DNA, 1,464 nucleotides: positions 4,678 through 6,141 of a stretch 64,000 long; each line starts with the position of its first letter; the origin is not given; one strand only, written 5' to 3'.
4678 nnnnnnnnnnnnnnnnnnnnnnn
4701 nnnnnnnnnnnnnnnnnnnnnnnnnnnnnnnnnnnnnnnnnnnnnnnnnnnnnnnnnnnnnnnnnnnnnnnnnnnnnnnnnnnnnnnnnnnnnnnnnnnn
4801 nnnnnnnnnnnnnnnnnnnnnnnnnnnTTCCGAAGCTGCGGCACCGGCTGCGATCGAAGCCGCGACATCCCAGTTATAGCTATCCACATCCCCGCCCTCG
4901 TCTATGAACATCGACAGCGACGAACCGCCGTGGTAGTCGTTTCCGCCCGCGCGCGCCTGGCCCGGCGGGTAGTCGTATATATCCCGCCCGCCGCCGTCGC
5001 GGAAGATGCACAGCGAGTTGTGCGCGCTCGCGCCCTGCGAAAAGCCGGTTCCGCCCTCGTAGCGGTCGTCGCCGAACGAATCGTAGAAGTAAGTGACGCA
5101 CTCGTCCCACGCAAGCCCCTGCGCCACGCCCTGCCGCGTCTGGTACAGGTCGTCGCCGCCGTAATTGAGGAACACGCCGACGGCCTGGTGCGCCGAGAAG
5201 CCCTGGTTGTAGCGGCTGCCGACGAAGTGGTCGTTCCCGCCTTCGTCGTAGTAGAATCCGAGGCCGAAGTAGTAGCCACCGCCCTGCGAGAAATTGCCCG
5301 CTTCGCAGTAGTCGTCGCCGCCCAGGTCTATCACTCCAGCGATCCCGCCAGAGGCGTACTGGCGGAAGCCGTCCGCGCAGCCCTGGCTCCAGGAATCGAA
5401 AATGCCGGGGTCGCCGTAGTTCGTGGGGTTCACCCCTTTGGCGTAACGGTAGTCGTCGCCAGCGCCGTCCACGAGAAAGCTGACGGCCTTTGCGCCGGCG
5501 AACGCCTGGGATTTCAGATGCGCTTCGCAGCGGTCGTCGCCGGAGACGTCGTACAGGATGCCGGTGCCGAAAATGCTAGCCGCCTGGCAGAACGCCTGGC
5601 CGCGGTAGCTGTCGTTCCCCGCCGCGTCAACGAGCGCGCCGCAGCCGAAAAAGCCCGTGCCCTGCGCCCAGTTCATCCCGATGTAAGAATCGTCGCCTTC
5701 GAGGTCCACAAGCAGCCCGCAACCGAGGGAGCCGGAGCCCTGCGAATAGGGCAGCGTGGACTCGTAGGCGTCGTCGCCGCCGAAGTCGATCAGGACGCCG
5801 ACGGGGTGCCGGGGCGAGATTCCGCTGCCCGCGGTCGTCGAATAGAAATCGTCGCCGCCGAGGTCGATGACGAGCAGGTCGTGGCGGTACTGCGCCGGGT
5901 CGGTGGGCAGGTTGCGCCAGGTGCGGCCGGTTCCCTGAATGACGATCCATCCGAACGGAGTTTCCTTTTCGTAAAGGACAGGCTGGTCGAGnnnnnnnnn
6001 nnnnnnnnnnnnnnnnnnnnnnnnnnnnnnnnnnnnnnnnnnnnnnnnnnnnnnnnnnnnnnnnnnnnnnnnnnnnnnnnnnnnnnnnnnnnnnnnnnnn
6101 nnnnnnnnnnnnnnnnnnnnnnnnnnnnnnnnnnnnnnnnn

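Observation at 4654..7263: Secreted PDZ protein with about 12 tandem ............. repeats; an apparently unnamed beta-solenoid repeat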

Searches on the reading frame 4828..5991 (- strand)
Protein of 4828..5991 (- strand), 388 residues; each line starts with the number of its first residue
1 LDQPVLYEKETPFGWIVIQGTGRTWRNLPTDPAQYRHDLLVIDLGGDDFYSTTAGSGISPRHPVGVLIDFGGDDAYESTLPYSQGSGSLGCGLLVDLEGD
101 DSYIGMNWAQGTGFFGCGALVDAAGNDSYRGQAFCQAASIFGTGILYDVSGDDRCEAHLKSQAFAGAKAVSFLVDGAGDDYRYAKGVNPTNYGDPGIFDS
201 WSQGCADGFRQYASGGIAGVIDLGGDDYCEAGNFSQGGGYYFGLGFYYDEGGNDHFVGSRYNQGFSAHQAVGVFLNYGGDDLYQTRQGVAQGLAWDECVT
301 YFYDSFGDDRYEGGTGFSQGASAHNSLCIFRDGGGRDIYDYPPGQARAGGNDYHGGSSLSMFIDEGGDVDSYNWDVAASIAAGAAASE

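Call 35: search_solved_structures(query=A3, max_evalue=10, show_alignments=2)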
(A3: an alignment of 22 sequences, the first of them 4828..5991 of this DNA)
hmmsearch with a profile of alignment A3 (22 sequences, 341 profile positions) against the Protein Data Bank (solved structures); distinct sequences matched with E-value up to 10: 0.

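Call 39: predict_structure(alignment_id=A3)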
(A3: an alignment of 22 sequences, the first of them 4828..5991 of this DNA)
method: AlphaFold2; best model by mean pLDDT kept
length: 388 residues; sequences in the alignment: 22
mean_pLDDT: 88.4   pTM: 0.89
mean pLDDT of the five models: 88.4, 88.2, 87.7, 87.5, 87.1
residues with pLDDT >= 90: 256; 70-90: 89; 50-70: 31; < 50: 12
segments of 3 or more residues with pLDDT < 50: 27-29, 381-388
pLDDT, mean of each block of 10 residues (from residue 1): 85 86 61 70 92 86 93 90 88 97 94 96 98 96 98 96 97 98 91 78 94 91 98 95 98 95 94 97 86 94 97 85 93 94 67 76 89 62 45
secondary structure, 60 per line:
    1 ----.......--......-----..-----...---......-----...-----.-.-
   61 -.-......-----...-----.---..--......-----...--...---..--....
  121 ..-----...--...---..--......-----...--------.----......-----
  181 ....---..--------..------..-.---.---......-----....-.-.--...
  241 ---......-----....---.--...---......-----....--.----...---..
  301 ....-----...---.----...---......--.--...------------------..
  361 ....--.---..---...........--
elements in order: E5-11 E14-19 E38-43 E49-51 E64-69 E75-77 E91-96 E102-104 E107-109 E117-122 E128-130 E133-135 E143-148 E154-156 E170-175 E181-184 E217-222 E228-231 E238-240 E244-249 E255-258 E265-267 E271-276 E282-285 E293-295 E299-304 E310-312 E321-323 E327-332 E338-340 E359-364 H376-386
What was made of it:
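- On RTX-like / MpIBP-RIV-like Ca2+ beta-roll (functional class): Stacking follows from the AF2 solenoid (call 39).
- On Pectate-lyase-like right-handed beta-helix superfamily: DSSP of the AF2 model shows beta1 (6 aa), beta2 (3-4 aa) and beta3 (3 aa) per 26-28-aa coil (call 39).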

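Call 41: fold_search(model_id=the predicted structure, library=pdb)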
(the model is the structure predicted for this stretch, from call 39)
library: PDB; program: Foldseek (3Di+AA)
matches with E <= 10: 50; with E <= 0.001: 0
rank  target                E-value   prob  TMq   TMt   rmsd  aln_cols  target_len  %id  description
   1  5ny0                  9.5e-01  0.12  0.30  0.33  12.7       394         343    9  L. reuters 100-23 SRRP (released 2018-03-21)
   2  1rwr                  1.2e+00  0.03  0.15  0.17  16.3       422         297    9  Crystal structure of filamentous hemagglutinin secretion domain (released 2004-04-13)
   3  5nxk_B                1.5e+00  0.07  0.26  0.31  13.0       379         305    7  L. reuteri 53608 SRRP (released 2018-03-21)
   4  5nxk_C                2.0e+00  0.05  0.23  0.26  13.4       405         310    7  L. reuteri 53608 SRRP (released 2018-03-21)
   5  3p4g_A                2.1e+00  0.20  0.35  0.44   8.9       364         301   14  X-ray crystal structure of a hyperactive, Ca2+-dependent, beta-helical antifreeze protein from an Antarctic bacterium (released 2011-04-27)
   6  5nxk_A                2.2e+00  0.04  0.21  0.25  14.1       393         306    8  L. reuteri 53608 SRRP (released 2018-03-21)
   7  6n2b_B                2.4e+00  0.02  0.14  0.15  13.7       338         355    7  The Crystal Structure of Caldicellulosiruptor kristjanssonii Tapirin C-terminal domain (released 2018-12-19)
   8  4i84_B                2.7e+00  0.02  0.14  0.16  14.9       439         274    8  The crystal structure of the Haemophilus influenzae HxuA secretion domain involved in the two-partner secretion pathwa (released 2013-11-13)
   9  7usl_C                2.8e+00  0.01  0.11  0.06  21.6       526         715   14  Integrin alphaM/beta2 ectodomain in complex with adenylate cyclase toxin RTX751 and M1F5 Fab (released 2022-08-17)
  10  8hq2_D                3.4e+00  0.05  0.17  0.14  10.3       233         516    8  Crystal structure of human ADAM22 in complex with human LGI1 mutant (released 2023-12-13)
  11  5uyt_B                3.4e+00  0.01  0.14  0.13  19.0       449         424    8  Crystal structure of ice binding protein from an Antarctic bacterium Flavobacteriaceae (released 2017-10-25)
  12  8y6b_D                3.6e+00  0.04  0.16  0.13  10.8       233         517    7  Structure of human LGI1-ADAM22 complex in space group P212121 (released 2024-02-14)
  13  4oj5_A                3.8e+00  0.02  0.18  0.11  18.2       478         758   11  Crystal Structure of a Putative Tailspike Protein (TSP1, orf210) from Escherichia coli O157:H7 Bacteriohage CBA120 (released 2014-03-26)
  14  3p4g_B                4.1e+00  0.15  0.36  0.43   8.6       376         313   14  X-ray crystal structure of a hyperactive, Ca2+-dependent, beta-helical antifreeze protein from an Antarctic bacterium (released 2011-04-27)
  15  4cyg_A                4.1e+00  0.04  0.08  0.07   9.6        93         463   15  The structure of vanin-1: defining the link between metabolic disease, oxidative stress and inflammation (released 2014-12-10)
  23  3p4g_C                5.0e+00  0.12  0.36  0.45   8.8       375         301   13  X-ray crystal structure of a hyperactive, Ca2+-dependent, beta-helical antifreeze protein from an Antarctic bacterium (released 2011-04-27)
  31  3p4g_D                6.4e+00  0.10  0.36  0.43   8.8       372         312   13  X-ray crystal structure of a hyperactive, Ca2+-dependent, beta-helical antifreeze protein from an Antarctic bacterium (released 2011-04-27)
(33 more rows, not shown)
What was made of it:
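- On RTX-like / MpIBP-RIV-like Ca2+ beta-roll (functional class): TM 0.35-0.36 (query) and 0.43-0.45 (target), rmsd 8.6-8.9 A, E 2-6, probability 0.1-0.2 (call 41).
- On Pectate-lyase-like right-handed beta-helix superfamily: Foldseek best E 0.95, TM<=0.30 for SRRP, FHA, PL6 and PME (call 41).
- Closest known: Marinomonas primoryensis ice-binding adhesin MpIBP, region IV. Same: It gives the highest TM-score among solved structures (0.36/0.45, call 41).
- Closest known: Right-handed parallel beta-helix. Same: These make up the (non-significant) Foldseek hit list (call 41).
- The (non-significant) Foldseek list is made of right-handed beta-helices, including a PL6 alginate lyase and a pectin methylesterase (call 41). 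Foldseek E>=1 and TM<=0.3 to such enzymes (call 41). The best TM-score is to MpIBP RIV (call 41).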

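Call 43: search_protein_representatives(alignment_id=A3)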
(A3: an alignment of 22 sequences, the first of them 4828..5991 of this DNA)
Query: 22 sequences, 341 profile positions. Proteins with E-value up to 0.001 (for the whole library): 4346; up to 1e-10: 3834; up to 1e-30: 2517. The best 150 are listed.
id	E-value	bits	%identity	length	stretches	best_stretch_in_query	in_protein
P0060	2.7e-125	434.3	-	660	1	4-340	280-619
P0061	1.7e-121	421.8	-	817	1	3-340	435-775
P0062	2.2e-121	421.5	-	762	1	3-340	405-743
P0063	6.4e-121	420.0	-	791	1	2-339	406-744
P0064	2.7e-119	414.6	-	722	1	2-340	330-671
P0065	2.5e-118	411.4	-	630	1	2-340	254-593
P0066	7.9e-118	409.8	-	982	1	2-338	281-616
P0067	8.4e-118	409.7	-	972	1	5-339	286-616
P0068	9.5e-118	409.5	-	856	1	4-337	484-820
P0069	2.2e-117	408.3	-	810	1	5-339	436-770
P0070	4.9e-117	407.2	-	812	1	3-339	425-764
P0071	3.0e-116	404.6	-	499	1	2-340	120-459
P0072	3.0e-116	404.6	-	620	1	2-338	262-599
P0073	3.4e-116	404.4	-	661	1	2-339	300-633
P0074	4.1e-116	404.2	-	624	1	3-339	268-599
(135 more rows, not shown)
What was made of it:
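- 4864..5883 (-): 12-coil beta-solenoid module (aa 461-800). Each coil is: beta1 (x-G-h-h-h-D), turn (x-x-G-[D/N]-D), beta2 (x-Y-x), loop, Q-G, beta3, corner. 4,346 cluster representatives match the whole module (call 43).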

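Call 51: search_protein_families(library=pfam, alignment_id=A5, max_evalue=0.001)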
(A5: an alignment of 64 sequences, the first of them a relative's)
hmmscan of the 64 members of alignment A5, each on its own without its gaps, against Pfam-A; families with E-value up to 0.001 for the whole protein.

A. member 1, P0066 (982 aa): 3 families
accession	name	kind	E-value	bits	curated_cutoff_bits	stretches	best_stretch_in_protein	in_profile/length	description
PF13646.12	HEAT_2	-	6.2e-22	78.1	27.7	2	816-881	3-69/88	HEAT repeats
PF02985.28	HEAT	-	3.8e-12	45.7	23.5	0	815-838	3-26/31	HEAT repeat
PF03130.22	HEAT_PBS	-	1e-05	26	20.9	0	828-854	1-27/27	PBS lyase HEAT-like repeat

B. families by the number of members that match (of 64 scanned): 8 families
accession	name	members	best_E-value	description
PF13646.12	HEAT_2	29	2.8e-37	HEAT repeats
PF02985.28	HEAT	25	3.8e-15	HEAT repeat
PF03130.22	HEAT_PBS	15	1.1e-16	PBS lyase HEAT-like repeat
PF13513.12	HEAT_EZ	8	9.8e-06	HEAT-like repeat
PF00514.29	Arm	2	1e-06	Armadillo/beta-catenin-like repeat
PF12717.13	Cnd1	2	1.1e-06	non-SMC mitotic condensation complex subunit 1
PF24714.1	TOR1L1_N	1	2.3e-05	TORTIFOLIA1 N-terminal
PF01602.26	Adaptin_N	1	0.00022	Adaptin N terminal region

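Call 52: find_related_loci(query=A3, collection=genome_contigs, flank=7000)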
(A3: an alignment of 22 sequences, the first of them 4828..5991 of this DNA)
Query A3 (388 aa) in genome_contigs; peptide patterns used: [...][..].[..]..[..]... (x = any residue, [..] = any of these).
600 stretches matched a pattern (row limit reached: there are more); 575 encode a relative of the query (tblastn E <= 1e-3); the best 80 are kept; 80 distinct loci.
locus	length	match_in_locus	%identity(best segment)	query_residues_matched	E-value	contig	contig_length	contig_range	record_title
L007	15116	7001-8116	67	1-379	3e-152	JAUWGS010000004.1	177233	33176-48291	MAG: Planctomycetales bacterium isolate CSMAG_2248 CSMAG_2248_k141_2182083_length_177233_cov_31.9923, whole genome shotg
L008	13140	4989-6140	58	1-373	3e-132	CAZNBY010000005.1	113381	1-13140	MAG TPA_asm: uncultured Planctomycetota bacterium isolate SRP278314_co2_122 genome assembly, contig: NODE_280_length_113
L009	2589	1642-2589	69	5-321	1e-136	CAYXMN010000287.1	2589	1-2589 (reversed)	MAG TPA_asm: uncultured Planctomycetales bacterium isolate SRP192927_co7_193 genome assembly, contig: NODE_113277_length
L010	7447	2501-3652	55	1-373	8e-127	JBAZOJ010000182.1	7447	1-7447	MAG: Candidatus Brocadiia bacterium isolate SO_2017_LW4_91 scaffold_8181_c1_LW137-91_2017, whole genome shotgun sequence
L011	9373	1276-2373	60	1-372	4e-125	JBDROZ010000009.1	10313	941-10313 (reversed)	MAG: Candidatus Eisenbacteria bacterium isolate MEGAHIT-group-1.985 k141_5334386, whole genome shotgun sequence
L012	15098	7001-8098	58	1-372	8e-119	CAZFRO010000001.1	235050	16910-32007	MAG TPA_asm: uncultured bacterium isolate SRP077602_co1_312 genome assembly, contig: NODE_26_length_235050_cov_56.442809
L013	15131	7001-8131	48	2-385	6e-103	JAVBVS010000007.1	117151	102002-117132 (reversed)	MAG: Victivallaceae bacterium isolate ZNE14_Bin28 all_Scaff005168, whole genome shotgun sequence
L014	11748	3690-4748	50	3-372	1e-97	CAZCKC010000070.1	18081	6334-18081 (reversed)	MAG TPA_asm: uncultured Planctomycetales bacterium isolate binchicken_co8_124 genome assembly, contig: NODE_5236_length_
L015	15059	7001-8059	48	10-377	7e-94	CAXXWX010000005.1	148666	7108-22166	MAG: Phycisphaerae bacterium isolate e6993cc0-709b-411a-8bd5-6f5b4bf9d55c genome assembly, contig: contig_5, whole genom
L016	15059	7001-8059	45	5-372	7e-94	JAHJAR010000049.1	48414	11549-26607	MAG: Planctomycetota bacterium isolate Modern_marine.mb.222 Modern_marine.mb.222_k141_270227, whole genome shotgun seque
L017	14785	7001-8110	47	1-376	2e-92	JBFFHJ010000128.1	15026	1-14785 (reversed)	MAG: bacterium isolate Mix_mud16.2022.02.20 k141_931580_length_15026_cov_11.0000, whole genome shotgun sequence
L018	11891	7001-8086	46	5-373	8e-93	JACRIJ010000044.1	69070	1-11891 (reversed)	MAG: Planctomycetota bacterium isolate NC_groundwater_1800_Pr3_B-0.1um_47_15 SR-2_scaffold_141_1229164, whole genome sho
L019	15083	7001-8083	46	5-373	1e-89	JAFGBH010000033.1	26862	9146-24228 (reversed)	MAG: Deltaproteobacteria bacterium isolate Zod_Metabat.1020 k87_1530277, whole genome shotgun sequence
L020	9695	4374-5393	51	34-372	1e-86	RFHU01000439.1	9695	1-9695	MAG: Planctomycetota bacterium isolate J058 k99_1228185, whole genome shotgun sequence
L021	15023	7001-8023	49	35-373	1e-85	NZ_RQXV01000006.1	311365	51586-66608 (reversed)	Amphritea balenae strain JAMM 1525 NODE_6_length_311365_cov_62.796896, whole genome shotgun sequence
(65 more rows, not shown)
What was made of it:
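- The family occurs in many phyla and habitats, including anammox reactors, groundwater and marine sediment (call 52).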

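Call 57: search_protein_families(library=pfam, alignment_id=A6, max_evalue=0.0001)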
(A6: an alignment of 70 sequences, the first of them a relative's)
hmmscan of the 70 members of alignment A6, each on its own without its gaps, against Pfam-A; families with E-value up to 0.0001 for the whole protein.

A. member 1, L008:6303-7487:+ (394 aa): 2 families
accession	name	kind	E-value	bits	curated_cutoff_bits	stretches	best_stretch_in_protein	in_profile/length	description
PF07228.17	SpoIIE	-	7.1e-47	160.3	25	1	199-393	2-191/192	Stage II sporulation protein E (SpoIIE)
PF00672.30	HAMP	-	2e-11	44.5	25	1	87-139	1-53/53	HAMP domain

B. families by the number of members that match (of 70 scanned): 86 families (the first 25 are shown)
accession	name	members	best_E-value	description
PF04055.27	Radical_SAM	5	2.7e-20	Radical SAM superfamily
PF05635.17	23S_rRNA_IVP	3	3.7e-19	23S rRNA-intervening sequence protein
PF04892.17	VanZ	3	2.9e-06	VanZ like family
PF07228.17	SpoIIE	2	7.1e-47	Stage II sporulation protein E (SpoIIE)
PF13646.12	HEAT_2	2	3.5e-45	HEAT repeats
PF03130.22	HEAT_PBS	2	3.7e-28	PBS lyase HEAT-like repeat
PF00535.33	Glycos_transf_2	2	3.4e-22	Glycosyl transferase family 2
PF02985.28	HEAT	2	8.8e-22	HEAT repeat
PF13513.12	HEAT_EZ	2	1.8e-16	HEAT-like repeat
PF12850.12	Metallophos_2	2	9.2e-15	Calcineurin-like phosphoesterase superfamily domain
PF14582.11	Metallophos_3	2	1.5e-14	Metallophosphoesterase, calcineurin superfamily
PF00149.33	Metallophos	2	3.9e-13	Calcineurin-like phosphoesterase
PF00672.30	HAMP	2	2e-11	HAMP domain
PF00514.29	Arm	2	5.8e-10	Armadillo/beta-catenin-like repeat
PF24714.1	TOR1L1_N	2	1.6e-06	TORTIFOLIA1 N-terminal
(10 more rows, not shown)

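Call 78: search_dna_similar(query=window:4828-5991:-, collection=plasmids, mode=protein, max_rows=10, max_evalue=0.001)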
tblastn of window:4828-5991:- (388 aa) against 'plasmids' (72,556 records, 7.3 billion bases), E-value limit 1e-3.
No match.

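Call 79: search_dna_similar(query=window:4828-5991:-, collection=phages, mode=protein, max_rows=10, max_evalue=0.001)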
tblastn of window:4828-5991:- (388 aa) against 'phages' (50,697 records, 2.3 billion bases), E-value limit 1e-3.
No match.

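Call 80: find_homologous_proteins(query=A3, max_evalue=1e-10)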
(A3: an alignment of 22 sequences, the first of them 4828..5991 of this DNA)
Query A3 (22 sequences) (388 aa, profile of the alignment): 736 proteins with E <= 1e-10 among 8000 candidates; the best 120 are listed.
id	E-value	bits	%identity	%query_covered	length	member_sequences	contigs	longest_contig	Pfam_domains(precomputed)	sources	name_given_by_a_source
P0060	8.6e-125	434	72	95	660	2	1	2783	-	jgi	jgi:hypothetical protein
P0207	8.8e-123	428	68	96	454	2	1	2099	-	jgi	jgi:hypothetical protein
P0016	8.4e-122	425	73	98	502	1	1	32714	-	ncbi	-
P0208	3.9e-121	422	39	85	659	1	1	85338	-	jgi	jgi:hypothetical protein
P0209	1.7e-120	420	38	86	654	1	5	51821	-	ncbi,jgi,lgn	-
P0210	2.5e-120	420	52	96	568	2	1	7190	-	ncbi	-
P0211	9.6e-120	418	38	95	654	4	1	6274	-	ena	-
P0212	1.0e-119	418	37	95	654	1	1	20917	-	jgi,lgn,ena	-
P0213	1.5e-119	417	38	95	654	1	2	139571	-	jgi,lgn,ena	-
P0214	2.2e-119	417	37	95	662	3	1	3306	-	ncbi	ncbi:MAG: hypothetical protein ACE5K2_03630 [Candidatus Zixiibacteriota bacterium]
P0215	2.2e-119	417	38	85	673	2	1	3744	-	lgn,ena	-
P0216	3.4e-119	416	38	85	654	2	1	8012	-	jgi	jgi:hypothetical protein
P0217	3.5e-119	416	37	85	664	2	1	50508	-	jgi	jgi:hypothetical protein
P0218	5.8e-119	415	35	96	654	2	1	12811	-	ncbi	-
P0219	6.4e-119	415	36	99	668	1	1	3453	-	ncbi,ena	-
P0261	2.9e-110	387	46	95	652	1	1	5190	-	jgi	jgi:hypothetical protein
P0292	4.6e-108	379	36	94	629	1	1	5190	-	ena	-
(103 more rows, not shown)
